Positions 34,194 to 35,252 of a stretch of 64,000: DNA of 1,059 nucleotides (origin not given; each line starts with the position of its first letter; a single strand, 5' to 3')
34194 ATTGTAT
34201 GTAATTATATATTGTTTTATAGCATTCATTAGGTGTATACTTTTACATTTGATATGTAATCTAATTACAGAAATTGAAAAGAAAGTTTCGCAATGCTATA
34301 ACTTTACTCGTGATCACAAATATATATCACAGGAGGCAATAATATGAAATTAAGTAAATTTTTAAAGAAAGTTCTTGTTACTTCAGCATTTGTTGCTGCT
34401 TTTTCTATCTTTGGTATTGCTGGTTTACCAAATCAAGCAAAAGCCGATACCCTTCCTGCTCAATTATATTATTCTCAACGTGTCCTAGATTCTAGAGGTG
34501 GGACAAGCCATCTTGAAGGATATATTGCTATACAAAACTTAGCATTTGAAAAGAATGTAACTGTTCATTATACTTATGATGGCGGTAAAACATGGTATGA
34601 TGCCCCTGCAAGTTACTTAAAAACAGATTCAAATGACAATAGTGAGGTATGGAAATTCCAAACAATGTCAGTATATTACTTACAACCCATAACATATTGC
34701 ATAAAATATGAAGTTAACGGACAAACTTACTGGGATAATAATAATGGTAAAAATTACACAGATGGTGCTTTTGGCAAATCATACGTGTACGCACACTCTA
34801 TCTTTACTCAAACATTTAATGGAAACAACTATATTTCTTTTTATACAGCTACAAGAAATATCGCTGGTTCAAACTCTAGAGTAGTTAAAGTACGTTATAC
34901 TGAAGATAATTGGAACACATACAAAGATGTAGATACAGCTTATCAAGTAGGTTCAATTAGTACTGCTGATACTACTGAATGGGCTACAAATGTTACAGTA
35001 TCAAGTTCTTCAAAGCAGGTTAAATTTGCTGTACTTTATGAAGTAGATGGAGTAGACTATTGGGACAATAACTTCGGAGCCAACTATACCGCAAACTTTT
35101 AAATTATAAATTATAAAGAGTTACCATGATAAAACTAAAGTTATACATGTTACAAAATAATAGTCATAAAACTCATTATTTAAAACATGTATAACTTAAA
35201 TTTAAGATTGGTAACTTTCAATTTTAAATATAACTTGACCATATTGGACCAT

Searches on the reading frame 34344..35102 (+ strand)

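Call 64: search_protein_families(library=pfam, proteins=[window:34344-35102:+], max_evalue=10)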
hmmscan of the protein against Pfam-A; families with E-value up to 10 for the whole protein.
window:34344-35102:+ (252 aa): 6 families
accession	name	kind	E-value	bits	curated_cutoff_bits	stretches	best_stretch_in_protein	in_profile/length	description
PF03370.18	CBM_21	-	2.3e-35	121.7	28.9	2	53-139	17-111/113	Carbohydrate/starch-binding module (family 21)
PF16760.10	CBM53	-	1.7e-08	35.1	27.6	2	158-228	5-57/57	Starch/carbohydrate-binding module (family 53)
PF14267.11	DUF4357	-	0.052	13.9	38.4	1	123-136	39-52/54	Domain of unknown function (DUF4357)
PF02012.26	BNR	-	0.29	11.7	27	1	76-85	2-11/12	BNR/Asp-box repeat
PF21471.3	Reelin_subrepeat-B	-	1.1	9.4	27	1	65-104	53-87/127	Reelin subrepeat B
PF03174.19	CHB_HEX_C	-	4.2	7.8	23.6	1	72-89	35-55/76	Chitobiase/beta-hexosaminidase C-terminal domain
